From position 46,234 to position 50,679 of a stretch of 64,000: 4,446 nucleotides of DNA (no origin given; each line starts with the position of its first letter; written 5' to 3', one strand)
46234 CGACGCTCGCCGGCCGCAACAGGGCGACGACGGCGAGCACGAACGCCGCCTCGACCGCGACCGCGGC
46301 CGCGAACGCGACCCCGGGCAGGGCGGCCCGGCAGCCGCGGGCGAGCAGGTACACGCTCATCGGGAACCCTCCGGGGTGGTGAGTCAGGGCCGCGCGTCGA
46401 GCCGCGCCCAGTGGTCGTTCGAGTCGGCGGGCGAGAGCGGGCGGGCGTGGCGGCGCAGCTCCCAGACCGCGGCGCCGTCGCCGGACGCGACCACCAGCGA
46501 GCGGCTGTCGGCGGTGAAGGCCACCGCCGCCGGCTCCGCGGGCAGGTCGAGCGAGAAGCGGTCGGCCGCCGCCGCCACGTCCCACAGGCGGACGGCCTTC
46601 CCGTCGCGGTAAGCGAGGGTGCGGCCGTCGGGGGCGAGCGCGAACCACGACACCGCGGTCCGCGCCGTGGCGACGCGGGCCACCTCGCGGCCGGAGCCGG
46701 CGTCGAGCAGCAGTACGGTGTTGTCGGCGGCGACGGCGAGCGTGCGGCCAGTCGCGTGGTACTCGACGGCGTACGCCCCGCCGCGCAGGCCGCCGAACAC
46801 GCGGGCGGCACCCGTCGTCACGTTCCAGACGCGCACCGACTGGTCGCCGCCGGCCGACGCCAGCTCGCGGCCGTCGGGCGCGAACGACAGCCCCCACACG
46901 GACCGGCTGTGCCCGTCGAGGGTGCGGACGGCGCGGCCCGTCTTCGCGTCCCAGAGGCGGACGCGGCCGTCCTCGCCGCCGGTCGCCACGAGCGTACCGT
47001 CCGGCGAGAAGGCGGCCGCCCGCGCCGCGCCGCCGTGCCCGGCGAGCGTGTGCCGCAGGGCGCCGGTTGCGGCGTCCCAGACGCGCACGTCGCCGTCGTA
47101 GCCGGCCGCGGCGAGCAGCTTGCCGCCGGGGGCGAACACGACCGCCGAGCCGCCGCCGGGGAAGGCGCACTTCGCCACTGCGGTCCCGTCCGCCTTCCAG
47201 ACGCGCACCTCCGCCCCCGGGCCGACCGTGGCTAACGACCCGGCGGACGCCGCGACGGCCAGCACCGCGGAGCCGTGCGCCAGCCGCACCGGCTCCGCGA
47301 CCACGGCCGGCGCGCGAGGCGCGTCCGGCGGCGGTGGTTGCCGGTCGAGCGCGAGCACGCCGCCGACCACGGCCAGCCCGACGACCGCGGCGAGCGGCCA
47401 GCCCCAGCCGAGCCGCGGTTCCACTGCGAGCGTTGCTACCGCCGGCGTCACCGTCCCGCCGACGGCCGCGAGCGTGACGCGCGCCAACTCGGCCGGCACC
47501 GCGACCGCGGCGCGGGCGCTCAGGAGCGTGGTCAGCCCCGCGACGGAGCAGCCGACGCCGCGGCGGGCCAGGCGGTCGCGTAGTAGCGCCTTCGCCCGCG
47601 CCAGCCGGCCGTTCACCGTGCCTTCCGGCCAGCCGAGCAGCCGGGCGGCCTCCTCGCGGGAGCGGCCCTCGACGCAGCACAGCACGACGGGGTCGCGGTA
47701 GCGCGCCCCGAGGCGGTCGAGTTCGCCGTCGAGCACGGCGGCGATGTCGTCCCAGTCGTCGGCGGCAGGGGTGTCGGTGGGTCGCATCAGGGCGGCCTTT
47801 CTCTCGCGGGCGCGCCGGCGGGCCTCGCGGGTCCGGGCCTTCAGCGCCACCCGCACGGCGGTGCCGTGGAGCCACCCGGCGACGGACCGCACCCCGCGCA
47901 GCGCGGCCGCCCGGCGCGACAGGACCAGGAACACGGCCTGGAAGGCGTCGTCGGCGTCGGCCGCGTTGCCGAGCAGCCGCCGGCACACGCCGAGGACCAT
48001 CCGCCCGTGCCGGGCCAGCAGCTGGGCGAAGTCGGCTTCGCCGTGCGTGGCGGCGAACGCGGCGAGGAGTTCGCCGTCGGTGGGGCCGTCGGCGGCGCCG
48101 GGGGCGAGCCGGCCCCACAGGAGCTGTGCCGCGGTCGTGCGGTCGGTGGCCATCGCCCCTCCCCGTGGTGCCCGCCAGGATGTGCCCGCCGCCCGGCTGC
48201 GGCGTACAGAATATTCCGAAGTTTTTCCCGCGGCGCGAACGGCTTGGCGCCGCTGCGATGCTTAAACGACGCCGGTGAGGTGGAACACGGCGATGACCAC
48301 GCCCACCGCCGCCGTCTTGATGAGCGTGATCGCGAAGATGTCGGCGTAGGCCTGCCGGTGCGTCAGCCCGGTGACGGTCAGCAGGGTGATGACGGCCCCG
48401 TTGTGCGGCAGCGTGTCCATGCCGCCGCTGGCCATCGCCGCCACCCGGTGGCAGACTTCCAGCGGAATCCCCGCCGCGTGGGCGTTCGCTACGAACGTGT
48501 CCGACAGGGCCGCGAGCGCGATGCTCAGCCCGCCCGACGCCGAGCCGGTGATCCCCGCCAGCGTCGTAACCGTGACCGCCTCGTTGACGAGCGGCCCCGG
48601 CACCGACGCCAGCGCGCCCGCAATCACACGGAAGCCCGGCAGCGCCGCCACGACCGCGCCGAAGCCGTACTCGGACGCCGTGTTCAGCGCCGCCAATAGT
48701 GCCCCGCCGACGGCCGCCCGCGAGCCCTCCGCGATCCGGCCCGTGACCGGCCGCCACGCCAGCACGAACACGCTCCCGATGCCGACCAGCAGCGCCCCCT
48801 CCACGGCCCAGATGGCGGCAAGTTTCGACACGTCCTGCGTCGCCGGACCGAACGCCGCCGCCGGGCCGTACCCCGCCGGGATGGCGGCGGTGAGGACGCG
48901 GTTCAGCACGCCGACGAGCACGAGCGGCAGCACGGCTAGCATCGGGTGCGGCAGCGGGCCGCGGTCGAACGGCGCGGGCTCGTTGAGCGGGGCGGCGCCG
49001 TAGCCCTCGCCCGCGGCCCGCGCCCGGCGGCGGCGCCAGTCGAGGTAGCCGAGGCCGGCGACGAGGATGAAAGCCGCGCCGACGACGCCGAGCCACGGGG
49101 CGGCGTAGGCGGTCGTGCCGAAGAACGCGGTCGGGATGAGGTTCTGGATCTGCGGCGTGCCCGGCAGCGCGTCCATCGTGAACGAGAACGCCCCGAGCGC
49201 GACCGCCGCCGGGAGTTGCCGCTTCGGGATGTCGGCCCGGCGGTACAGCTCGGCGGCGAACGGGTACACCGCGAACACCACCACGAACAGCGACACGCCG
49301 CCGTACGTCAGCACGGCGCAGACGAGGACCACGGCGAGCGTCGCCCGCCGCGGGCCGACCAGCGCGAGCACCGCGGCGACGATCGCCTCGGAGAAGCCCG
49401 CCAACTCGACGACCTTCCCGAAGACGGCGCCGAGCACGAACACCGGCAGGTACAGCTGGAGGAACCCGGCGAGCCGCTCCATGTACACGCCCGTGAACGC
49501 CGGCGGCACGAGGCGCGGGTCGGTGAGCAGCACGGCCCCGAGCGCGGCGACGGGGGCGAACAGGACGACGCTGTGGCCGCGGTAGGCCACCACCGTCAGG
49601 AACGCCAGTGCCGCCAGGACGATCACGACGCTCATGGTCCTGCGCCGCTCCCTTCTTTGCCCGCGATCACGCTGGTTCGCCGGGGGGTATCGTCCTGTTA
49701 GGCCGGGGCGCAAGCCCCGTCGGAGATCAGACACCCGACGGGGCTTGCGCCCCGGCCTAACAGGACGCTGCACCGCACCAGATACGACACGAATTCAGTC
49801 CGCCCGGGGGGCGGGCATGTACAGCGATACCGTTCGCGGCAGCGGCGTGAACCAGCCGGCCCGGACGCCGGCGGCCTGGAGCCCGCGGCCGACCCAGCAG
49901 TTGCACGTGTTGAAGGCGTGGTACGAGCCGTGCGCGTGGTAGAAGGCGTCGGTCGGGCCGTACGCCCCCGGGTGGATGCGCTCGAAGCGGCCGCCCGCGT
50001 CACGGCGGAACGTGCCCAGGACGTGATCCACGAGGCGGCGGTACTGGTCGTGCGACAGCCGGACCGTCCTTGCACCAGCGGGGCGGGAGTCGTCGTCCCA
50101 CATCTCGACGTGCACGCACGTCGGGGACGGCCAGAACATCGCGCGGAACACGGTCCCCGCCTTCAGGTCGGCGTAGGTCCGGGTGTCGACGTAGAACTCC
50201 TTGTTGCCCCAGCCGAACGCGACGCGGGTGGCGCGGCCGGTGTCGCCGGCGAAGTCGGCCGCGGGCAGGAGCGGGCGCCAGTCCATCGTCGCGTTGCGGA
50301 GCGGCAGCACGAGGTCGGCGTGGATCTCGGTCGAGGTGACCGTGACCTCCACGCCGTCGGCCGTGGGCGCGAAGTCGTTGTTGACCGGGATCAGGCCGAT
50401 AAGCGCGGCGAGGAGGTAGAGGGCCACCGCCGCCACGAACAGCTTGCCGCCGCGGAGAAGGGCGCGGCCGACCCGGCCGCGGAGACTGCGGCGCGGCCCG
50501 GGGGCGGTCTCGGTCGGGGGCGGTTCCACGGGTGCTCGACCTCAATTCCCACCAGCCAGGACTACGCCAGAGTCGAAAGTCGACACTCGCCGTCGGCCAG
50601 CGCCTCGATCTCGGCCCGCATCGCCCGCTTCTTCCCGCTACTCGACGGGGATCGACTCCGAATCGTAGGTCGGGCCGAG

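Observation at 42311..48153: ECF sigma-TM-WD40 fusion directly upstream of a giant membrane protein with duplicated DUF1559-like modules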

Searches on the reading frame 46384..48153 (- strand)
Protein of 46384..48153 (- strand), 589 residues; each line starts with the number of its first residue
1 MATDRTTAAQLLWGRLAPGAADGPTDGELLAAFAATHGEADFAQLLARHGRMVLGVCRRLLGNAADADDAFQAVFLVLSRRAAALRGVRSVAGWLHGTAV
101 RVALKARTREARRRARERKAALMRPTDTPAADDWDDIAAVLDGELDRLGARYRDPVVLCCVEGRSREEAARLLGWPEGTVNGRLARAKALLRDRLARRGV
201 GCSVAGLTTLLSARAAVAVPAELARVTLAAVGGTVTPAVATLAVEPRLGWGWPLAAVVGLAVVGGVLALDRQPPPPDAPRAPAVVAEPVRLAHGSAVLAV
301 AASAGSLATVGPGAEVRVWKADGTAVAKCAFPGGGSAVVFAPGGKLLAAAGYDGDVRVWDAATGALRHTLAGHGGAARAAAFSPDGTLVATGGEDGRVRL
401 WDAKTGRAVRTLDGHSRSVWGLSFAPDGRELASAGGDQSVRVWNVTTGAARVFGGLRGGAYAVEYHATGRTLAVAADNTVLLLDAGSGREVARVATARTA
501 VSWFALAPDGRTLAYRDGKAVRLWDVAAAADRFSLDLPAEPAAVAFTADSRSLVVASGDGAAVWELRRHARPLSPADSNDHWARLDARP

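Call 5: search_protein_families(library=pfam, proteins=[window:46384-48153:-], max_evalue=0.01)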
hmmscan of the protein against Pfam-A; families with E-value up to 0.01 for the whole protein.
window:46384-48153:- (589 aa): 42 families (the best 25 are shown)
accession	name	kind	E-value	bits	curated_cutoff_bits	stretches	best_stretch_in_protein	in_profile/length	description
PF25174.1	Beta-prop_THOC3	-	1.9e-46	158.7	305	2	330-474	127-271/272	THOC3 beta-propeller domain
PF24814.1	WD40_Prp19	-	2.8e-45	155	320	2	298-445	53-206/281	Prp19 WD40 domain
PF00400.38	WD40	-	6.9e-34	115.3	27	3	366-402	3-39/39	WD domain, G-beta repeat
PF25173.1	Beta-prop_WDR3_1st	-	1.3e-32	113.4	154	2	300-445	37-184/184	WDR3 first beta-propeller domain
PF23414.1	Beta-prop_EML_2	-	7.4e-30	104.6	90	2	298-419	4-127/266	Echinoderm microtubule-associated protein second beta-propeller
PF24817.1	WD40_WDHD1_1st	-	1.4e-22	80.7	109.9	1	292-529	3-254/291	WDHD1 first WD40 domain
PF24807.1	WD40_CDC20-Fz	-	3e-22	79.7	200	1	307-446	22-165/292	CDC20/Fizzy WD40 domain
PF25175.1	Beta-prop_WDR5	-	1.9e-21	77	250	1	336-527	14-209/296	WDR5 beta-propeller domain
PF25168.1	Beta-prop_WDR36-Utp21_2nd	-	6.9e-21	75.3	84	2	347-449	172-273/335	WDR36/Utp21 second beta-propeller domain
PF23393.2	Beta-prop_WDR90_POC16_2nd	-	2.1e-19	70.2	60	2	346-475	8-136/291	WDR90/POC16, second beta-propeller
PF25172.1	Beta-prop_WDR3_2nd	-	3.8e-18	66.2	140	1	344-446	187-289/293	WDR3 second beta-propeller domain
PF25391.1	WD40_Gbeta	-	2.8e-17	63.2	150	2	398-481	166-251/340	G protein beta WD-40 repeat protein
PF24796.1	WDR55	-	5.4e-16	58.9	200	1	337-447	58-168/296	WDR55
PF12894.13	ANAPC4_WD40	-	7e-16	58.7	22.9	1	373-417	37-81/91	Anaphase-promoting complex subunit 4 WD40 domain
PF24805.1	EIF3I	-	2.5e-15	56.9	200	2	338-412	16-90/324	EIF3I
PF08281.18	Sigma70_r4_2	-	2.5e-10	40.3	25.7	1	144-191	7-54/54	Sigma-70, region 4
PF04542.20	Sigma70_r2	-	3.1e-10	40.1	24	1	45-113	1-71/71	Sigma-70 region 2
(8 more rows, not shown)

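Call 6: search_protein_families(library=ncbifam, proteins=[window:46384-48153:-], max_evalue=0.01)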
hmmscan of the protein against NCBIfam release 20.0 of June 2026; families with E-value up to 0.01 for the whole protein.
window:46384-48153:- (589 aa): 56 families (the best 25 are shown)
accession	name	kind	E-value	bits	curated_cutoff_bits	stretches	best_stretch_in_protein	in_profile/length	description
NF007225.0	PRK09643.1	equivalog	6.9e-23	81.4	190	1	21-196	9-183/204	RNA polymerase sigma factor SigM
NF008888.0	PRK11922.1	equivalog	2.2e-19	70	204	1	28-205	18-205/231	RNA polymerase sigma factor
NF004113.0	PRK05602.1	equivalog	7e-17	61.7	208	1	21-198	27-204/211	RNA polymerase sigma factor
NF007229.0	PRK09647.1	equivalog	2.1e-16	59.9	265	1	41-198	45-205/220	RNA polymerase sigma factor SigE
TIGR02983.1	SigE-fam_strep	subfamily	5.1e-16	59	141.55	1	38-196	4-159/162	SigE family RNA polymerase sigma factor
NF009168.0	PRK12515.1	subfamily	9e-16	57.9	236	1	22-201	5-185/189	RNA polymerase sigma factor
TIGR02937.1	sigma70-ECF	superfamily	1.6e-15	57.1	42.9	1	41-195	2-165/165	sigma-70 family RNA polymerase sigma factor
NF009171.0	PRK12518.1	equivalog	1.7e-15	57.3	208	1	28-200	16-189/191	RNA polymerase sigma factor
NF006089.0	PRK08241.1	subfamily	5.2e-14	52.1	240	1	34-128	16-107/343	RNA polymerase subunit sigma-70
TIGR02989.1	Sig-70_gvs1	subfamily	1.4e-13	51.1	124.55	1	41-193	2-156/158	RNA polymerase sigma-70 factor, Rhodopirellula/Verrucomicrobium family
NF007227.0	PRK09645.1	subfamily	1.1e-12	48.2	202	1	36-200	9-175/177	sigma-70 family RNA polymerase sigma factor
NF009172.0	PRK12519.1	subfamily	3.5e-12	46.2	222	1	22-195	12-189/194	RNA polymerase sigma factor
TIGR02960.1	SigX5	hypoth_equivalog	9.8e-12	44.7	264.75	1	39-121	4-86/322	RNA polymerase sigma-70 factor, TIGR02960 family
NF009166.1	PRK12513.1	equivalog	2.5e-11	43.7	206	1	23-198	6-189/193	RNA polymerase sigma factor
NF007228.0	PRK09646.1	subfamily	1.5e-10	41.1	226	1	28-195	19-190/194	ECF RNA polymerase sigma factor SigK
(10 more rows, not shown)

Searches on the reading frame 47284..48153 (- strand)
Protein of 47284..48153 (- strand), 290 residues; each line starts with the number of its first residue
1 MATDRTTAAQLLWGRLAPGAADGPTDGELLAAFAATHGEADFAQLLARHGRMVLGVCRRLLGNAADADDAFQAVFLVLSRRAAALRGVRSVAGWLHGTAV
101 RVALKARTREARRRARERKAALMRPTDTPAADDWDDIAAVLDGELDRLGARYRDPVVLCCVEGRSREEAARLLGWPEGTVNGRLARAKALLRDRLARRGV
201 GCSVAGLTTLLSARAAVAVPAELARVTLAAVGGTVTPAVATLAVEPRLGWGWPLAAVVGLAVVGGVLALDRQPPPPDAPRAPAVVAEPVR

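Call 70: find_homologous_proteins(query=window:47284-48153:-)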
Query window:47284-48153:- (290 aa): 563 proteins with E <= 0.001 among 8000 candidates; the best 120 are listed.
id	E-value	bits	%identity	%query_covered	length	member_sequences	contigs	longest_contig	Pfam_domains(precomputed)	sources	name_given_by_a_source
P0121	2.9e-96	340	79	73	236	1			PF04542.21,PF08281.19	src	-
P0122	5.8e-71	257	59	93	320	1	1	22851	PF04542.21,PF08281.19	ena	-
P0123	5.2e-69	251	66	69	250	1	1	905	PF08281.19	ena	-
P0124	1.8e-63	233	66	65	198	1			PF04542.21,PF08281.19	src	-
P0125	1.2e-62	230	63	68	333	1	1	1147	PF04545.23,PF04542.21,PF08281.19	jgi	jgi:RNA polymerase sigma-70 factor (ECF subfamily)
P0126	1.0e-60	224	50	96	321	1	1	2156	PF04542.21,PF08281.19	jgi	jgi:RNA polymerase sigma factor (sigma-70 family)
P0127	2.6e-60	222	69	58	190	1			PF04542.21,PF08281.19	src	-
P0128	1.6e-56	210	51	81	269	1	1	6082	PF04545.23,PF04542.21,PF08281.19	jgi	jgi:RNA polymerase sigma factor (sigma-70 family)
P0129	1.8e-56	210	54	66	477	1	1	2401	PF04545.23,PF04542.21,PF08281.19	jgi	jgi:RNA polymerase sigma factor (sigma-70 family)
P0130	3.2e-56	209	55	78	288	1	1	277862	PF04545.23,PF04542.21,PF08281.19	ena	-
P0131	3.0e-55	206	57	72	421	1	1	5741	PF04545.23,PF04542.21,PF08281.19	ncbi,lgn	-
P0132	3.2e-55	206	59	62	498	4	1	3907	PF04545.23,PF04542.21,PF08281.19,PF07583.17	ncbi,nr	ncbi:MAG TPA: sigma-70 family RNA polymerase sigma factor [Gemmataceae bacterium]|nr:sigma-70 family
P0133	5.6e-55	205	57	72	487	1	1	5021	PF04542.21,PF08281.19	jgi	jgi:RNA polymerase sigma factor (sigma-70 family)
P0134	1.3e-54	204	60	63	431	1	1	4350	PF25168.2,PF25174.2,PF24814.2,PF24105.2,PF24805.2,PF23381.2,PF25173.2,PF25175.2,PF24817.2,PF04542.21,PF24796.2,PF08281.19,PF25172.2,PF25391.2,PF24807.2,PF25047.1,PF04545.23,PF00400.39,PF23414.2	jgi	jgi:RNA polymerase sigma factor (sigma-70 family)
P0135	2.8e-54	203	57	56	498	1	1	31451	PF04545.23,PF04542.21,PF08281.19,PF07583.17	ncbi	-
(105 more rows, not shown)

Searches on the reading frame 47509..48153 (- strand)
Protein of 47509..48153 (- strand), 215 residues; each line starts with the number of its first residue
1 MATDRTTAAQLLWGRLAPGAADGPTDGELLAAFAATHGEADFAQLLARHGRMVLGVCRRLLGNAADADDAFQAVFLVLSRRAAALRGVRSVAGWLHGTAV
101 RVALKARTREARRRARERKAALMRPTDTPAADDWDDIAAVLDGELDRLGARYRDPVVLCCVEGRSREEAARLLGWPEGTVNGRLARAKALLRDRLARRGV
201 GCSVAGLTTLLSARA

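Call 68: search_solved_structures(query=window:47509-48153:-, max_evalue=0.001)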
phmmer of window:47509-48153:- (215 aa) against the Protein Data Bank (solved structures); distinct sequences matched with E-value up to 0.001: 12.
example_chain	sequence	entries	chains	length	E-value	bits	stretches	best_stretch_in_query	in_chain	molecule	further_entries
9m9d_F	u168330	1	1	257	1.7e-13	54.1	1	32-197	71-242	ECF RNA polymerase sigma factor SigE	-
9m9e_F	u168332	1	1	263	1.8e-13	54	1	32-197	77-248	ECF RNA polymerase sigma factor SigE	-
9m98_F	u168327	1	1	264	1.8e-13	54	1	32-197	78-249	ECF RNA polymerase sigma factor SigE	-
4cxf_A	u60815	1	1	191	2.7e-07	33.9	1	28-192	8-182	RNA POLYMERASE SIGMA FACTOR CNRH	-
6jcy_F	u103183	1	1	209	1.4e-06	31.5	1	26-196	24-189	ECF RNA polymerase sigma factor SigH,ECF RNA polymerase sigma factor SigE,ECF RNA polymera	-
6in7_B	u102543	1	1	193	2.5e-06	30.7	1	41-191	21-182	RNA polymerase sigma-H factor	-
8z6g_B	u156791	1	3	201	2.8e-06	30.6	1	41-191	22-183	RNA polymerase sigma factor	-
7qh5_A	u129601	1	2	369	1.8e-05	27.9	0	19-114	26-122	RNA polymerase sigma factor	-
5wuq_A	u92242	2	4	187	8e-05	25.8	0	42-195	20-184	ECF RNA polymerase sigma factor SigW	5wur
1or7_A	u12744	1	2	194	0.00039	23.5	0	40-193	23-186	RNA polymerase sigma-E factor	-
6dv9_F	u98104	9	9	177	0.00041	23.5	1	42-200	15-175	ECF RNA polymerase sigma factor SigL | RNA polymerase sigma factor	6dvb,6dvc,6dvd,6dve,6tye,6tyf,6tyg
6jbq_F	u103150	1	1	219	0.00042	23.4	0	38-193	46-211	ECF RNA polymerase sigma-E factor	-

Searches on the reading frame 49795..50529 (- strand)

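Call 61: search_protein_families(library=pfam, proteins=[window:49795-50529:-], max_evalue=0.001)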
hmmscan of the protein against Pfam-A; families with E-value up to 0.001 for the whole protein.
window:49795-50529:- (244 aa): 1 family
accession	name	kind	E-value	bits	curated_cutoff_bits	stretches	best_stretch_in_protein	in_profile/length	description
PF09601.15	DUF2459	-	4.7e-49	166.9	27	1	63-230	2-170/171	Protein of unknown function (DUF2459)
